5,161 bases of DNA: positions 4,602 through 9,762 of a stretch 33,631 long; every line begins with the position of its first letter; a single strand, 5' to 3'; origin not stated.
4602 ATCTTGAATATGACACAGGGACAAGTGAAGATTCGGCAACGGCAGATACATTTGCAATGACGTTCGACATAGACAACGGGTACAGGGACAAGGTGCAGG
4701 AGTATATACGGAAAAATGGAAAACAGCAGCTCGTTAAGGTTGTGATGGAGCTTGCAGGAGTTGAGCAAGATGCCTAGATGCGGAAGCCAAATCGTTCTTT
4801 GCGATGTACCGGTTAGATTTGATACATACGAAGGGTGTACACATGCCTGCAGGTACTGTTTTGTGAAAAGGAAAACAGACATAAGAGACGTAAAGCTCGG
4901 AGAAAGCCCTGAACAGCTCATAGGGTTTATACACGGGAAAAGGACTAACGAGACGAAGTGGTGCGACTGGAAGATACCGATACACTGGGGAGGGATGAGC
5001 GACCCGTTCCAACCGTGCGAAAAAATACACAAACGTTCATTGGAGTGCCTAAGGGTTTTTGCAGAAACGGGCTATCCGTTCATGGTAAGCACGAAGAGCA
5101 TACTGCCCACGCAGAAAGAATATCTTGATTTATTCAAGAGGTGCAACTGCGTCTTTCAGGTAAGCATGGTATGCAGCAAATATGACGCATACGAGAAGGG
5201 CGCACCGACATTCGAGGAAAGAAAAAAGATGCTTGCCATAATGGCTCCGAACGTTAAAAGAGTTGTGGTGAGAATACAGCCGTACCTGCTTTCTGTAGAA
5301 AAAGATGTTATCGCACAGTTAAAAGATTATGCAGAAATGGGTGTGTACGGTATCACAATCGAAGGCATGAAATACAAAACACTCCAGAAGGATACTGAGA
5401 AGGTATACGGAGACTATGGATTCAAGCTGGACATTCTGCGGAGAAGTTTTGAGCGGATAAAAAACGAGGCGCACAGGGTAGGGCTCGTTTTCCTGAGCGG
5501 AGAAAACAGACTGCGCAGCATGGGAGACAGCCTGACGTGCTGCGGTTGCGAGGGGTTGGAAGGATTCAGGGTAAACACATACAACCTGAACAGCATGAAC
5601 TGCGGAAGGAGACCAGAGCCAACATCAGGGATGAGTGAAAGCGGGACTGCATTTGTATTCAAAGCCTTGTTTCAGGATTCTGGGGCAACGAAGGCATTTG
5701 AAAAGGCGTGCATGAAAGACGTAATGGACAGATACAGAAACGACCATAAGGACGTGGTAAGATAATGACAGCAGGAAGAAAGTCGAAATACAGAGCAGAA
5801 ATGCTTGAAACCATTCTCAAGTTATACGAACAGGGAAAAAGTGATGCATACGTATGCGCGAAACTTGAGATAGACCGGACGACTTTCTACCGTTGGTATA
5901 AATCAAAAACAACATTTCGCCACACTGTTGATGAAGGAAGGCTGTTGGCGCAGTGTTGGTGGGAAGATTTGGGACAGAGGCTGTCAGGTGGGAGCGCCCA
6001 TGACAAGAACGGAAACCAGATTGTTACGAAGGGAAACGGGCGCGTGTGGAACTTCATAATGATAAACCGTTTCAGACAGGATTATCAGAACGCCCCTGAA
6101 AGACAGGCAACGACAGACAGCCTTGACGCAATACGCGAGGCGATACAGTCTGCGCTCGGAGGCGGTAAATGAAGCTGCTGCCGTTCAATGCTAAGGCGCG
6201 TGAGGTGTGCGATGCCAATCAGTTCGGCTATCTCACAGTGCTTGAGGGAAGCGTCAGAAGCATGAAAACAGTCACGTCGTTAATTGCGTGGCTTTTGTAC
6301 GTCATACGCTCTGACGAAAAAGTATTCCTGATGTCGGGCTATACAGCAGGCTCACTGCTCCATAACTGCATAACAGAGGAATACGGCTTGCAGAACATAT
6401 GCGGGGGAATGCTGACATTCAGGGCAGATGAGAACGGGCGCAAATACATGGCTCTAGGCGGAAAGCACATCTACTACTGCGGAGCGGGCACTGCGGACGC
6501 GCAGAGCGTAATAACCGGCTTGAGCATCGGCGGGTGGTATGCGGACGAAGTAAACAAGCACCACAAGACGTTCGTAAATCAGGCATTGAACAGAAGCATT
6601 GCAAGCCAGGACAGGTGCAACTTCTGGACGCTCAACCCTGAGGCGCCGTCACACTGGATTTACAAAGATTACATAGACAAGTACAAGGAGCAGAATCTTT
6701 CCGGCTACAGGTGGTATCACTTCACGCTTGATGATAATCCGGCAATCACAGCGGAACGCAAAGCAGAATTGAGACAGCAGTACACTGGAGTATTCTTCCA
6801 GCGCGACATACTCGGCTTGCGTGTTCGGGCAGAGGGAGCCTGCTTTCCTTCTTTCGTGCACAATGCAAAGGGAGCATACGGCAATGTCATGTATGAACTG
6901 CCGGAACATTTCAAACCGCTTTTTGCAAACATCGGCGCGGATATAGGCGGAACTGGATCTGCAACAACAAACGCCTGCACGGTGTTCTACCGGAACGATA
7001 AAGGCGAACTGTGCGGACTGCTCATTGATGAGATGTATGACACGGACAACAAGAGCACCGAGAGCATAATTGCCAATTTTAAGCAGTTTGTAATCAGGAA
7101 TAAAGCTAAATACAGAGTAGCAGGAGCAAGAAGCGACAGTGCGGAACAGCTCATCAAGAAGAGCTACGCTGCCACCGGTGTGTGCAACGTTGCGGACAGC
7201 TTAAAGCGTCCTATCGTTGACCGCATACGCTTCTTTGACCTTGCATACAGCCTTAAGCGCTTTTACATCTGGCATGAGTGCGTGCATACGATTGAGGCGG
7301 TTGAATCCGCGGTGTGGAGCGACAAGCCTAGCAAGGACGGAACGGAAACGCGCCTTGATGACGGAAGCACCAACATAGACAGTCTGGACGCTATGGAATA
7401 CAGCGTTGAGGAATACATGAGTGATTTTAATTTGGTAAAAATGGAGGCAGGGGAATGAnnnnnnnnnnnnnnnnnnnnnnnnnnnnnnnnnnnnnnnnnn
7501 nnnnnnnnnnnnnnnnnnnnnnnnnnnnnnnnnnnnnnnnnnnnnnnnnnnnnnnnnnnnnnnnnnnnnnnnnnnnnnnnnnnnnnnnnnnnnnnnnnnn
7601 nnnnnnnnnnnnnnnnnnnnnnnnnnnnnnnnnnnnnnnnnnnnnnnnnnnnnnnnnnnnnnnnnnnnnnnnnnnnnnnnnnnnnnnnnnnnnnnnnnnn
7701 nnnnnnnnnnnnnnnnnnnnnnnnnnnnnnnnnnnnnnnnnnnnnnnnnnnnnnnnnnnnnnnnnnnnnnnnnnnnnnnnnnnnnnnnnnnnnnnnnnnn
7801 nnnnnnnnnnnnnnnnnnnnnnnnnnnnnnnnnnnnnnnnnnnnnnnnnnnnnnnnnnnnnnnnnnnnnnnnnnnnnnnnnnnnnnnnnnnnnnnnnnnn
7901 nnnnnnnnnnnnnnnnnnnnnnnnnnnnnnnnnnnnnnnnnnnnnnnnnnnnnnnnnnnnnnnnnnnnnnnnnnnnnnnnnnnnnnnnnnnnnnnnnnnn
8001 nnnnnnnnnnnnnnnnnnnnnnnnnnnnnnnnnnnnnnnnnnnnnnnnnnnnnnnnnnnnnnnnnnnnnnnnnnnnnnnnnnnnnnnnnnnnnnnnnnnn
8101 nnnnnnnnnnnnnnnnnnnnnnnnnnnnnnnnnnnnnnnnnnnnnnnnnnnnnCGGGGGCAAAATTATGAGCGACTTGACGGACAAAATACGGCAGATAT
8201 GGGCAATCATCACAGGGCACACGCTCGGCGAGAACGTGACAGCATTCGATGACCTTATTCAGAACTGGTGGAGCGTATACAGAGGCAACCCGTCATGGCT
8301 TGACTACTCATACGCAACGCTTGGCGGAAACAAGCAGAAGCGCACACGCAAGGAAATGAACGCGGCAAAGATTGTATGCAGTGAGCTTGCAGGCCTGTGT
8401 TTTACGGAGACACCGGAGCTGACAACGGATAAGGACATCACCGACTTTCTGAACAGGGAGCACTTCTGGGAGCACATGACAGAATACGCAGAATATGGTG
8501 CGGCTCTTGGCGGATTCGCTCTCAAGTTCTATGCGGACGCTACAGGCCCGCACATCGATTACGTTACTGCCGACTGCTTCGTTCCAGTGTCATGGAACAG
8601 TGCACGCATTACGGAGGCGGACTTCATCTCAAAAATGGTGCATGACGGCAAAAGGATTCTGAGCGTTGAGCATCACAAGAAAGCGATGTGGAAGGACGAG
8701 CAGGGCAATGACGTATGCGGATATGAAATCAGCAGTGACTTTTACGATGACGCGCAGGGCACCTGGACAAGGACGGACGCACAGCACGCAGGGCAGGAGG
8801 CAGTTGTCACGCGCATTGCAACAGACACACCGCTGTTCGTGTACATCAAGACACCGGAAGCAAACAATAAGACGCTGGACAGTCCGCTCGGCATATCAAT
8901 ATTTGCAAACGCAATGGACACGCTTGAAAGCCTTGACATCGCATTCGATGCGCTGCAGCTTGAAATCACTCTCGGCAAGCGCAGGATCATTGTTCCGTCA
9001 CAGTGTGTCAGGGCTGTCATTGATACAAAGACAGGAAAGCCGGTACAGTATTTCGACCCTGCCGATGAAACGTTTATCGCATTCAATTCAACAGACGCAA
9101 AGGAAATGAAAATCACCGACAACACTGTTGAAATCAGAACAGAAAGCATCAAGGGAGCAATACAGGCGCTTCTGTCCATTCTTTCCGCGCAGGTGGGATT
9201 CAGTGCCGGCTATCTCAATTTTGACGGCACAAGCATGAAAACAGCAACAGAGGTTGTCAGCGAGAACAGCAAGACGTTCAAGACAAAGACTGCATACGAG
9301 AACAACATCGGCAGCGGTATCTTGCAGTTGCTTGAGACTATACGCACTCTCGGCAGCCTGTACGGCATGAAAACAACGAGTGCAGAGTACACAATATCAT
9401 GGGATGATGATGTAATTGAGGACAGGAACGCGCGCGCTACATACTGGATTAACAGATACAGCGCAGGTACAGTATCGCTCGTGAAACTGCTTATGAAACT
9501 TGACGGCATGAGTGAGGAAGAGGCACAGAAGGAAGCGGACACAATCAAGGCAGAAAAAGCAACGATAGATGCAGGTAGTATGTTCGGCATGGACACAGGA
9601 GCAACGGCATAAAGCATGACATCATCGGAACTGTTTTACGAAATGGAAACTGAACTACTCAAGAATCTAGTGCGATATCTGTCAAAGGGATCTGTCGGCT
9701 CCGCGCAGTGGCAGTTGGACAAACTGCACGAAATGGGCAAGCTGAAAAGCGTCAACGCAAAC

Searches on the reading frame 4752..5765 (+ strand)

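Call 16: search_protein_families(library=pfam, proteins=[window:4752-5765:+], max_evalue=0.01)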
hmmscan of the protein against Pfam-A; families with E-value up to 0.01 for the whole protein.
window:4752-5765:+ (337 aa): 1 family
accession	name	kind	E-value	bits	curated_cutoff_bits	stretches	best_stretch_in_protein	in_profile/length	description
PF04055.27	Radical_SAM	-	3.4e-08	34.3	29.5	1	26-134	4-102/166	Radical SAM superfamily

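Call 17: search_protein_families(library=phrogs, proteins=[window:4752-5765:+], max_evalue=0.001)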
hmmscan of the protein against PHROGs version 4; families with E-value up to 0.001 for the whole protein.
window:4752-5765:+ (337 aa): 1 family
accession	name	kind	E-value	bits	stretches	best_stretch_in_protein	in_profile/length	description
phrog_13321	-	unknown function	7.5e-12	46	1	25-231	48-258/307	-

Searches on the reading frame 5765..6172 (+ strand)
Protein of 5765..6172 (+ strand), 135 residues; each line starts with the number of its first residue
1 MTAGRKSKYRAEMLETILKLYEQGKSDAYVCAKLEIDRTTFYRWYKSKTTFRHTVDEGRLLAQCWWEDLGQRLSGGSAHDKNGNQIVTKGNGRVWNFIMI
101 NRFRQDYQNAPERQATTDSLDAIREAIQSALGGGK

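Call 25: search_protein_families(library=pfam, proteins=[window:5765-6172:+], max_evalue=0.001)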
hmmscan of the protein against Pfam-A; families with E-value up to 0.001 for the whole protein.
window:5765-6172:+ (135 aa): 5 families
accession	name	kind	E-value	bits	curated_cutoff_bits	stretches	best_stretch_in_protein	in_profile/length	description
PF02796.21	HTH_7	-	1.7e-06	28.5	23.8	1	4-43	1-40/45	Helix-turn-helix domain of resolvase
PF01527.26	HTH_Tnp_1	-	3.5e-05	24.4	24.1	1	5-46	3-45/75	Transposase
PF13518.12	HTH_28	-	0.00018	22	25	1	17-46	5-34/52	Helix-turn-helix domain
PF13384.12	HTH_23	-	0.00021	21.4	24.6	1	17-46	10-39/50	Homeodomain-like domain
PF13022.12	HTH_Tnp_1_2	-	0.00055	20.5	27.9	1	8-56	13-57/122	Helix-turn-helix of insertion element transposase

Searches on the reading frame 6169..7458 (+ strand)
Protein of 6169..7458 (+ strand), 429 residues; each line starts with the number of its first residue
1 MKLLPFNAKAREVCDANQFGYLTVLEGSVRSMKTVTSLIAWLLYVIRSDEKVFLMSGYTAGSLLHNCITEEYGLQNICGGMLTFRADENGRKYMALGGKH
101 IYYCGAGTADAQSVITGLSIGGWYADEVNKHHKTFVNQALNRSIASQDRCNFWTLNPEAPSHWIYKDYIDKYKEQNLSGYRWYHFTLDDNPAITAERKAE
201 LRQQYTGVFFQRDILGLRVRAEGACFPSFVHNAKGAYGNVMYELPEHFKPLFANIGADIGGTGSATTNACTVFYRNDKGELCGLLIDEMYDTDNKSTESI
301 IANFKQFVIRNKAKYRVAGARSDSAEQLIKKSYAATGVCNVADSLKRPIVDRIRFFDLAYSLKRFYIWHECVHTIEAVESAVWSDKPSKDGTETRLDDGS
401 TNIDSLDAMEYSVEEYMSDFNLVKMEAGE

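Call 25: search_protein_families(library=pfam, proteins=[window:6169-7458:+], max_evalue=0.001)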
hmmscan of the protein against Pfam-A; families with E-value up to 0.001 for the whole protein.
window:6169-7458:+ (429 aa): 1 family
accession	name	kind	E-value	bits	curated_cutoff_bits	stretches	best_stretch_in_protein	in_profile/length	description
PF03237.21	Terminase_6N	-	7.8e-07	29.4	22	1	73-227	50-209/215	Terminase large subunit, T4likevirus-type, N-terminal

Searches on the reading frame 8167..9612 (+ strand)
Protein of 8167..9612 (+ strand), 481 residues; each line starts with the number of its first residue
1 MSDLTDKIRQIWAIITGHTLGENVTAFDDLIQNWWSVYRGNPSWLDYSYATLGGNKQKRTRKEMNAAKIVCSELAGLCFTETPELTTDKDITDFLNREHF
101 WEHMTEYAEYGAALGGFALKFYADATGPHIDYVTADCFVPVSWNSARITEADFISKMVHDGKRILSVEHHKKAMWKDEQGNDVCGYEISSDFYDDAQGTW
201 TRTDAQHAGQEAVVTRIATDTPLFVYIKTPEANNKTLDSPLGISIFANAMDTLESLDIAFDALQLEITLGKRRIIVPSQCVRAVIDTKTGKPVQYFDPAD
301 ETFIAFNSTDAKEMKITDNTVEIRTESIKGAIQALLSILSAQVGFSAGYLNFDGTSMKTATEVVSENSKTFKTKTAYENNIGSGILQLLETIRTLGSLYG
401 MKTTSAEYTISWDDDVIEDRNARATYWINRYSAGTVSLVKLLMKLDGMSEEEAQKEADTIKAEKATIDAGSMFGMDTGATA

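Call 25: search_protein_families(library=pfam, proteins=[window:8167-9612:+], max_evalue=0.001)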
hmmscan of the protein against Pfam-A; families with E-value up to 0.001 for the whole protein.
window:8167-9612:+ (481 aa): 1 family
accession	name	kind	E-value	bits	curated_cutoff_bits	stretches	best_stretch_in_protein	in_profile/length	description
PF05133.19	SPP1_portal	-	2.1e-24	86.7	25.5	1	29-467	13-413/416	Phage portal protein, SPP1 Gp6-like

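Call 73: search_dna_similar(query=window:8167-9612:+, collection=phages, mode=protein, max_rows=12)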
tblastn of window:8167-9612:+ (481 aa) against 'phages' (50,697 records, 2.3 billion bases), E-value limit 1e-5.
Records with a match: 229; places in all: 233; records where one place covers at least 80% of the query: 210.
Best place of each record, by identity: <60% 229.
By first word of the organism name: Streptococcus 121; Bacillus 24; Listeria 17; Bacteriophage 13; Lactobacillus 9; Streptomyces 9; Clostridium 8; Gordonia 5; Latilactobacillus 4; Phage 2; and 13 more.
By host as written in the record: - 29; Listeria monocytogenes 10; Streptococcus thermophilus 10; Streptococcus thermophilus ST67009 7; Bacillus cereus 6; Clostridium difficile 6; Bacillus thuringiensis 4; Gordonia rubripertincta NRRL B-16540 4; and 122 more.
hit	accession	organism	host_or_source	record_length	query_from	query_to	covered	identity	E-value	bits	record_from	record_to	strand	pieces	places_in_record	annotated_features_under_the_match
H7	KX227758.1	Bacillus phage PfNC7401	Bacillus cereus NC7401/2455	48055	31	476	93%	38.5%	9e-84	288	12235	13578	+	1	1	portal protein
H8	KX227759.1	Bacillus phage PfIS075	Bacillus cereus IS075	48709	31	476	93%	38.5%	9e-84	288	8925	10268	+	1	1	portal protein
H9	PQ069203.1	Bacillus phage C30-2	Bacillus sp. C30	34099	30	478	93%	37.6%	2e-80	278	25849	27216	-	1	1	record has no annotation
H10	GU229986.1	Bacillus phage 250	Bacillus cereus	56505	31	455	88%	39.4%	2e-82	284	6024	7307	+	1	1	phage portal protein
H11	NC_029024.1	Bacillus phage 250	Bacillus cereus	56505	31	455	88%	39.4%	2e-82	284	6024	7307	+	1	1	portal protein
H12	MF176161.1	Bacillus phage Deep-Purple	Bacillus cereus LH002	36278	30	464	90%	38.4%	2e-80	278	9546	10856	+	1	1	portal protein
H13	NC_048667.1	Bacillus phage Deep-Purple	Bacillus cereus LH002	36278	30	464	90%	38.4%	2e-80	278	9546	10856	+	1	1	portal protein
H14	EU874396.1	Bacillus phage IEBH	Bacillus thuringiensis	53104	31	477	93%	35.8%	8e-78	270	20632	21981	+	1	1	portal protein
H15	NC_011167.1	Bacillus phage IEBH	Bacillus thuringiensis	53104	31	477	93%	35.8%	8e-78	270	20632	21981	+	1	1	portal protein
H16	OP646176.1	Bacillus phage vB_BceS_LY5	Bacillus cereus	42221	25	465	92%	35.7%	2e-64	231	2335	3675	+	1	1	portal protein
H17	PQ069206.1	Bacillus phage S4-4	Bacillus sp. S4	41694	31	474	92%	35.1%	5e-68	242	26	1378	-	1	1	record has no annotation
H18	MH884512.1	Bacillus phage vB_BpsS-140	Bacillus pseudalcaliphilus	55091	31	464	90%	35.7%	3e-70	248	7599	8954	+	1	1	portal protein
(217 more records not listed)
